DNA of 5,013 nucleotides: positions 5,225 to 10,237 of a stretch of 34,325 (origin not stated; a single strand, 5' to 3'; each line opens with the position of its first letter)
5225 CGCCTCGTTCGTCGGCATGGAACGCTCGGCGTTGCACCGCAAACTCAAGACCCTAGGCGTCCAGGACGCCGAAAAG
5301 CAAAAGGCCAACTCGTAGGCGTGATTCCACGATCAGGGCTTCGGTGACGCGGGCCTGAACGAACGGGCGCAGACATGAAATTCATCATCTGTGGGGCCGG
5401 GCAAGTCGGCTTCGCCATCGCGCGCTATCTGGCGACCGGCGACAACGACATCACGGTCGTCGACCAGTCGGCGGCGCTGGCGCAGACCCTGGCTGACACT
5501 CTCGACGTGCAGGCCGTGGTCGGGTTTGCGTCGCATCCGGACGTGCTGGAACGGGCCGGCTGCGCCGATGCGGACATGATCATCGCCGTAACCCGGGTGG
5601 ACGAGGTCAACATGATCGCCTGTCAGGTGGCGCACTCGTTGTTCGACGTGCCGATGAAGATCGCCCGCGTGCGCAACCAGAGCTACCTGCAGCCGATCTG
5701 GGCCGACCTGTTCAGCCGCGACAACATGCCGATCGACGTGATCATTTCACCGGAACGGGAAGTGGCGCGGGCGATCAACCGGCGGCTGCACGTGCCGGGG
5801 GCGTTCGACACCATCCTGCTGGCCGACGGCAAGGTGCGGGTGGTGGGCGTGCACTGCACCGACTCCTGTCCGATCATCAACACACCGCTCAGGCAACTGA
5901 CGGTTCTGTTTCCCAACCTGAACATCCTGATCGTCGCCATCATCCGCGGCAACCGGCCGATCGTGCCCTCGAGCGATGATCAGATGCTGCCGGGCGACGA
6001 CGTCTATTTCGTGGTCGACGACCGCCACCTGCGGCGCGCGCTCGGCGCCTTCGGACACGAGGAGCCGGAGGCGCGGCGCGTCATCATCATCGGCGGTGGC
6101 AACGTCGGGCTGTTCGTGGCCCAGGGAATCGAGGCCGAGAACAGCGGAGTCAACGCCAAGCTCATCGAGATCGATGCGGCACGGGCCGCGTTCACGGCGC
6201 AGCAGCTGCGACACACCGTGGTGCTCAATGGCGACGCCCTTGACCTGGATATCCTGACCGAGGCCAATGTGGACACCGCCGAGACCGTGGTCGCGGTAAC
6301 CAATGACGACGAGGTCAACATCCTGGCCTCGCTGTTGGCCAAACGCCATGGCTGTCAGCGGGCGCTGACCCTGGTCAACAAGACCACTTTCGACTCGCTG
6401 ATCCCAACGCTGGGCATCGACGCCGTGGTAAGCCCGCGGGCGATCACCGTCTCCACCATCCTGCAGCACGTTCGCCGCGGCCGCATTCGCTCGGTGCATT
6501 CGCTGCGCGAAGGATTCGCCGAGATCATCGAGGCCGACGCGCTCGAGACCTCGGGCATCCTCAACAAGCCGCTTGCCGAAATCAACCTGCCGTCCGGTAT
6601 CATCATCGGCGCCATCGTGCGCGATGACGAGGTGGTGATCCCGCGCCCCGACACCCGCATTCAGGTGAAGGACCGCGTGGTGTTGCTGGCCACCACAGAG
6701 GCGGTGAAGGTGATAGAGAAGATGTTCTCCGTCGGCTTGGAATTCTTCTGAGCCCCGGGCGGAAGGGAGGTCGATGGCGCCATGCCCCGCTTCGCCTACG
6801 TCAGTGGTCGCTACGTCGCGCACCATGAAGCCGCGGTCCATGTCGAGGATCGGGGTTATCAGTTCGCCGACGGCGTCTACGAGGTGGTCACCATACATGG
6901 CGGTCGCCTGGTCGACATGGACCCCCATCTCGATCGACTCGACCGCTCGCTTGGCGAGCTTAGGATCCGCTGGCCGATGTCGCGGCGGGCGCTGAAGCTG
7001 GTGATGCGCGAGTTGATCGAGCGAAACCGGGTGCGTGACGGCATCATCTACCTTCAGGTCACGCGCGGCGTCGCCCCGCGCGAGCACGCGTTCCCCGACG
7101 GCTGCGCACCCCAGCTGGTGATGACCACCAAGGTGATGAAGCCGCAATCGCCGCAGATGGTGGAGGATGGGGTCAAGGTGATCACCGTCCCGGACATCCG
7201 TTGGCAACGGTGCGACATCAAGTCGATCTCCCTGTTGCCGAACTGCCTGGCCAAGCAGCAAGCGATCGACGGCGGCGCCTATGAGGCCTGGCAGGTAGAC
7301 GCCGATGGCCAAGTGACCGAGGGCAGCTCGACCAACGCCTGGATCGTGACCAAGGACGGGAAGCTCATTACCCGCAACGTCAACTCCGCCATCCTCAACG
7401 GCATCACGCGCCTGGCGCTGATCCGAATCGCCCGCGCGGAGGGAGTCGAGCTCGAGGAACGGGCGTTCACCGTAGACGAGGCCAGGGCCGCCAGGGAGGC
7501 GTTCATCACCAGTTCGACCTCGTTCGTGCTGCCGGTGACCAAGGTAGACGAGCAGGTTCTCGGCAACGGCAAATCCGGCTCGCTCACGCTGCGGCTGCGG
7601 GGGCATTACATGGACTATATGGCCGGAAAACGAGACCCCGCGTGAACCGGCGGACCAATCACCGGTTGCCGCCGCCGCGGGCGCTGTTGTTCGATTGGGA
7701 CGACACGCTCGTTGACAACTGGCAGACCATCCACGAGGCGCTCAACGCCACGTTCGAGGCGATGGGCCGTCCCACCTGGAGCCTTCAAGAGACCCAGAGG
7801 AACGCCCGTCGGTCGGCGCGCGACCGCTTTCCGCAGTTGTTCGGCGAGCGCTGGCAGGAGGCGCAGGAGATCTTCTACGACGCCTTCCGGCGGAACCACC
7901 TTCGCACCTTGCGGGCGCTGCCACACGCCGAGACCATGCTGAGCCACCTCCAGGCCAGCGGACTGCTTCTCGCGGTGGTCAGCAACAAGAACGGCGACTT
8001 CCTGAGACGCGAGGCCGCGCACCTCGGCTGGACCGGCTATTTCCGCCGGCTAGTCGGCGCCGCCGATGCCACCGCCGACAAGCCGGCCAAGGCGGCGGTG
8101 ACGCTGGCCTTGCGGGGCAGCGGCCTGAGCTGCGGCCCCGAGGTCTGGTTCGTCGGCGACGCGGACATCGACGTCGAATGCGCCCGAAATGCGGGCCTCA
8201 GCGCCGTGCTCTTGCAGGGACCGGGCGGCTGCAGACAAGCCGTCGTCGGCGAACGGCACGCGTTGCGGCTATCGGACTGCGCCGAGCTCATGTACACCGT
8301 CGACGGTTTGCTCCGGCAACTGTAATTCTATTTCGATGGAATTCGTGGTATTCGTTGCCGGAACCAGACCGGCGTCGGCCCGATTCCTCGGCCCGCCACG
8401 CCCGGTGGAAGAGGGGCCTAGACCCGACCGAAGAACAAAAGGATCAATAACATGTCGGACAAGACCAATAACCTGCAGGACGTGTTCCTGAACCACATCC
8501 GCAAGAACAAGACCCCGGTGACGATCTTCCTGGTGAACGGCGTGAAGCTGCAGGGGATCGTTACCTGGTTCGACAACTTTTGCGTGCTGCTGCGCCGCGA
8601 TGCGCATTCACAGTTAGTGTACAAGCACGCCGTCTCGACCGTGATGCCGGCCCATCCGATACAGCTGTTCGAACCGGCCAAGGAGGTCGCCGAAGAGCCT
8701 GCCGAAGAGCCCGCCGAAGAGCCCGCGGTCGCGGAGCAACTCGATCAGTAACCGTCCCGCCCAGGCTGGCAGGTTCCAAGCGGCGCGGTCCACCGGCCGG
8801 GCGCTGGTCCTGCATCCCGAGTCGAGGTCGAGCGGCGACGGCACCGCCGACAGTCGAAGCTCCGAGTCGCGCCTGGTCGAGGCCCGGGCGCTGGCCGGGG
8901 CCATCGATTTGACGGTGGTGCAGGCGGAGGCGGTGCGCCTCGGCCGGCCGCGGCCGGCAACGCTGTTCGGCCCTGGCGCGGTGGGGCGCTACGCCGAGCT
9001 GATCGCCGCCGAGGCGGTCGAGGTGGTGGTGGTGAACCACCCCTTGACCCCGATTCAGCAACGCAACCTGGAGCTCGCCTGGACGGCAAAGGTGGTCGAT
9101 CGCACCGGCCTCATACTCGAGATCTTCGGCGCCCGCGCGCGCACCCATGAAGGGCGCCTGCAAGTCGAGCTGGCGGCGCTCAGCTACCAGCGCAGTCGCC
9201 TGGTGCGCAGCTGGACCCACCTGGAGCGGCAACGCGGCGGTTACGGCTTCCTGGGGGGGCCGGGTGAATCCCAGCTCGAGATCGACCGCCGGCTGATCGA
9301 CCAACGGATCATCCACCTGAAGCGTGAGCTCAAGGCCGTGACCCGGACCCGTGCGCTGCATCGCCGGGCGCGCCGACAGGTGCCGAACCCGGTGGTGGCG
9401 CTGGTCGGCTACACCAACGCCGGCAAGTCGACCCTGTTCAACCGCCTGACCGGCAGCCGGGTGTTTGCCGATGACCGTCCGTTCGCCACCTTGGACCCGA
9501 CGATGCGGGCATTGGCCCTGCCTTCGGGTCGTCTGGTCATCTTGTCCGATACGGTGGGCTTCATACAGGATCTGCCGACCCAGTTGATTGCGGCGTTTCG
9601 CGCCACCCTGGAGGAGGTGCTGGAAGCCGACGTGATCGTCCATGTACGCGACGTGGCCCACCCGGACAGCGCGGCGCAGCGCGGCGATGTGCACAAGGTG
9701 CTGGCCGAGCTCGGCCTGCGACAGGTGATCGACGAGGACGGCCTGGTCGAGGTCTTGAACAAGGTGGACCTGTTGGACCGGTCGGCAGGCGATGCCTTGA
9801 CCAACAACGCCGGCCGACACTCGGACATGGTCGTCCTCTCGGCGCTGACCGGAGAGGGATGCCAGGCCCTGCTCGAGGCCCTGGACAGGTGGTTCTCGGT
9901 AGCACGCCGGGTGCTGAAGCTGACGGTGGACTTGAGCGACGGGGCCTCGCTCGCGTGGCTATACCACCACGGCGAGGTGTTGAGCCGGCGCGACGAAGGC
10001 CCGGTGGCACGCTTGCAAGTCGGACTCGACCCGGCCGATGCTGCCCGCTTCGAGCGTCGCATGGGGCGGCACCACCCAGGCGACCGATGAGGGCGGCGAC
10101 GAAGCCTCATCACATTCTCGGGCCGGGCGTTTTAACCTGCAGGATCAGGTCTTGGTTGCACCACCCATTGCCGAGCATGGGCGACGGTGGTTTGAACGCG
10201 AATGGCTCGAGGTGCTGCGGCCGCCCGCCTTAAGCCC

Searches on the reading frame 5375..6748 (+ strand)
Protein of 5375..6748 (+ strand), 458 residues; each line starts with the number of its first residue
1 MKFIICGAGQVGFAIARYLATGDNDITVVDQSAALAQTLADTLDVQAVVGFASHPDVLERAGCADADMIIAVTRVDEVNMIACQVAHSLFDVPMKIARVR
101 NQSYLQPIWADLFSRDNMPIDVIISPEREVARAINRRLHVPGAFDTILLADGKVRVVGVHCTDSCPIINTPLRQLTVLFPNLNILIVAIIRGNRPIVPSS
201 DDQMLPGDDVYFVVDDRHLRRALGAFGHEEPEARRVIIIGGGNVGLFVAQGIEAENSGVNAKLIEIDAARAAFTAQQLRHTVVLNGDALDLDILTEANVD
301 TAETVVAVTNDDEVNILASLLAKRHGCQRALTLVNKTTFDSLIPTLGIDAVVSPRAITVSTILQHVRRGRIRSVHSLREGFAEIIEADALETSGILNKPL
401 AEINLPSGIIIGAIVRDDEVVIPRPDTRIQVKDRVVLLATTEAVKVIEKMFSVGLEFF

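Call 73: search_protein_families(library=pfam, proteins=[window:5375-6748:+], max_evalue=0.00001)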
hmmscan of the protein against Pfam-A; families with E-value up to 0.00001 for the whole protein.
window:5375-6748:+ (458 aa): 3 families
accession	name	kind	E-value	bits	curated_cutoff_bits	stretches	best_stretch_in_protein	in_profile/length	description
PF02254.24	TrkA_N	-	6.1e-48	162.4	23.8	2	3-126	1-116/116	TrkA-N domain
PF02080.26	TrkA_C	-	1.7e-23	82.7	27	2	390-451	7-70/71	TrkA-C domain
PF13241.12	NAD_binding_7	-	2e-08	35.2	22.1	0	2-87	9-83/104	Putative NAD(P)-binding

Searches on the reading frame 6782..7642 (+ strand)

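Call 73: search_protein_families(library=pfam, proteins=[window:6782-7642:+], max_evalue=0.00001)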
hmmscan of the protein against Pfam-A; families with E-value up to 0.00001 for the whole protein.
window:6782-7642:+ (287 aa): 1 family
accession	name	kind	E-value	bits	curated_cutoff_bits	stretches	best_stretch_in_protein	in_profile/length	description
PF01063.24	Aminotran_4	-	1.1e-49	169.8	28.5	1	31-255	1-223/223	Amino-transferase class IV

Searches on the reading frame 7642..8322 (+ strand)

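Call 73: search_protein_families(library=pfam, proteins=[window:7642-8322:+], max_evalue=0.00001)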
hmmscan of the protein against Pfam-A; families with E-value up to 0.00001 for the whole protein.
window:7642-8322:+ (227 aa): 4 families
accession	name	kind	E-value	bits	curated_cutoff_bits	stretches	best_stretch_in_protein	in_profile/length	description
PF13419.12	HAD_2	-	2.3e-28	99.9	23.8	1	15-189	1-176/178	Haloacid dehalogenase-like hydrolase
PF00702.32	Hydrolase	-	3e-18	67.3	26.4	1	13-185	2-191/191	haloacid dehalogenase-like hydrolase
PF12710.13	HAD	-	1e-08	36.3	27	1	16-182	2-189/189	haloacid dehalogenase-like hydrolase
PF13242.12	Hydrolase_like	-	1.6e-06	28.3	22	1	146-192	3-49/75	HAD-hyrolase-like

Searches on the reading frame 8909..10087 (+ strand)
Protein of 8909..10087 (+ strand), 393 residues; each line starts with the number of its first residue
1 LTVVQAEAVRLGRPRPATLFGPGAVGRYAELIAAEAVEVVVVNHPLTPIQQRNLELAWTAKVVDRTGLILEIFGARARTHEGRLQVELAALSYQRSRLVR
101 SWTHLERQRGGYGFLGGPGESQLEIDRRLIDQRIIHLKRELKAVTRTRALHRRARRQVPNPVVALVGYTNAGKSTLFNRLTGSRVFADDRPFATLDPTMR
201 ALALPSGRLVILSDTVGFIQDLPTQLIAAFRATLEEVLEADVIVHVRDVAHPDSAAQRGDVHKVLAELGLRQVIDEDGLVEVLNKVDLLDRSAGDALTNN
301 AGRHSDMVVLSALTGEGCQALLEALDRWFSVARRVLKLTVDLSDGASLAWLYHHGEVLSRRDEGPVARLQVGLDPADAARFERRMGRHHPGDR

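Call 73: search_protein_families(library=pfam, proteins=[window:8909-10087:+], max_evalue=0.00001)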
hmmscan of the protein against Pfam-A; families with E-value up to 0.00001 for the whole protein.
window:8909-10087:+ (393 aa): 4 families
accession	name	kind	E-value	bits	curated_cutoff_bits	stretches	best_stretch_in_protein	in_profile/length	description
PF16360.10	GTP-bdg_M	-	5.3e-29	101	29.5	1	76-155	1-79/79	GTP-binding GTPase Middle Region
PF01926.29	MMR_HSR1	-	4.4e-20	72.3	21.9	1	163-266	2-101/113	50S ribosome-binding GTPase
PF13167.11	GTP-bdg_N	-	4.8e-19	69.2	25.4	1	2-73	17-88/89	GTP-binding GTPase N-terminal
PF19275.4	HflX_C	-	1.4e-10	41.5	26.4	1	296-388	1-94/102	HflX C-terminal domain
